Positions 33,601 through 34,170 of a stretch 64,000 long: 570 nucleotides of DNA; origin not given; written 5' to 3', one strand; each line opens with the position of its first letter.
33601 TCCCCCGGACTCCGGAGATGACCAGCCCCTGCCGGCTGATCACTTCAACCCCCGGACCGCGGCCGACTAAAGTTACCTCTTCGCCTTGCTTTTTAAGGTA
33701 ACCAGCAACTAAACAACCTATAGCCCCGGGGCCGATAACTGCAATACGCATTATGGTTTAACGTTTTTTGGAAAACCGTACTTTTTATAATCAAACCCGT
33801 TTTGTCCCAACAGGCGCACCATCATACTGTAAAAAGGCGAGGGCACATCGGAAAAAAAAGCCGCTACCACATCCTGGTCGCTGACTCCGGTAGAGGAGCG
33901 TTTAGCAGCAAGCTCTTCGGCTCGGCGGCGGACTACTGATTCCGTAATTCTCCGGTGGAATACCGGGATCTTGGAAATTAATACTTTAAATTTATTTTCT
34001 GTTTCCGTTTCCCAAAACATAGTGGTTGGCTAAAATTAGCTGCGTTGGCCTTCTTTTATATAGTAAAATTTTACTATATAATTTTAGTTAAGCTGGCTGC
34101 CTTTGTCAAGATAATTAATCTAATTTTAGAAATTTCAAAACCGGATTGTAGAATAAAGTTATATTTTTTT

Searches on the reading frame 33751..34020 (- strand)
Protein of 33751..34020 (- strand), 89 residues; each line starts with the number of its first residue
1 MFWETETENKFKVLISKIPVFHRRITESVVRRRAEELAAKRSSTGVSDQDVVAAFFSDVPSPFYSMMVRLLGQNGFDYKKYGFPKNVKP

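Call 31: search_protein_families(library=ncbifam, proteins=[window:33751-34020:-], max_evalue=0.001)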
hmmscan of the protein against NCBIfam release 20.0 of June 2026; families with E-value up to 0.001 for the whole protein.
window:33751-34020:- (89 aa): 0 families

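Call 32: search_protein_families(library=pfam, proteins=[window:33751-34020:-], max_evalue=0.01)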
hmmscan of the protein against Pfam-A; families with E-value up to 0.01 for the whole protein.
window:33751-34020:- (89 aa): 2 families
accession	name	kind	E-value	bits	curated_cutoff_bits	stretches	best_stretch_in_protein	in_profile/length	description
PF08369.16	PCP_red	-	0.0001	22.7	32.5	1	15-51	9-41/45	Proto-chlorophyllide reductase 57 kD subunit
PF11084.13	DUF2621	-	0.00024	21.6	27.7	1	2-81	56-135/139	Protein of unknown function (DUF2621)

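Call 63: search_solved_structures(query=window:33751-34020:-, max_evalue=5)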
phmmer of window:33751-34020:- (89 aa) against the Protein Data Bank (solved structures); distinct sequences matched with E-value up to 5: 2.
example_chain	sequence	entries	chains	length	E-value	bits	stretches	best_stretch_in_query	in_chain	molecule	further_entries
3osj_A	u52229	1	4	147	0.81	13.3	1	11-71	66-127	Phycobilisome LCM core-membrane linker polypeptide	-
2l06_A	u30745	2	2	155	0.93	13.1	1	11-71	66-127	Phycobilisome LCM core-membrane linker polypeptide | Phycobiliprotein ApcE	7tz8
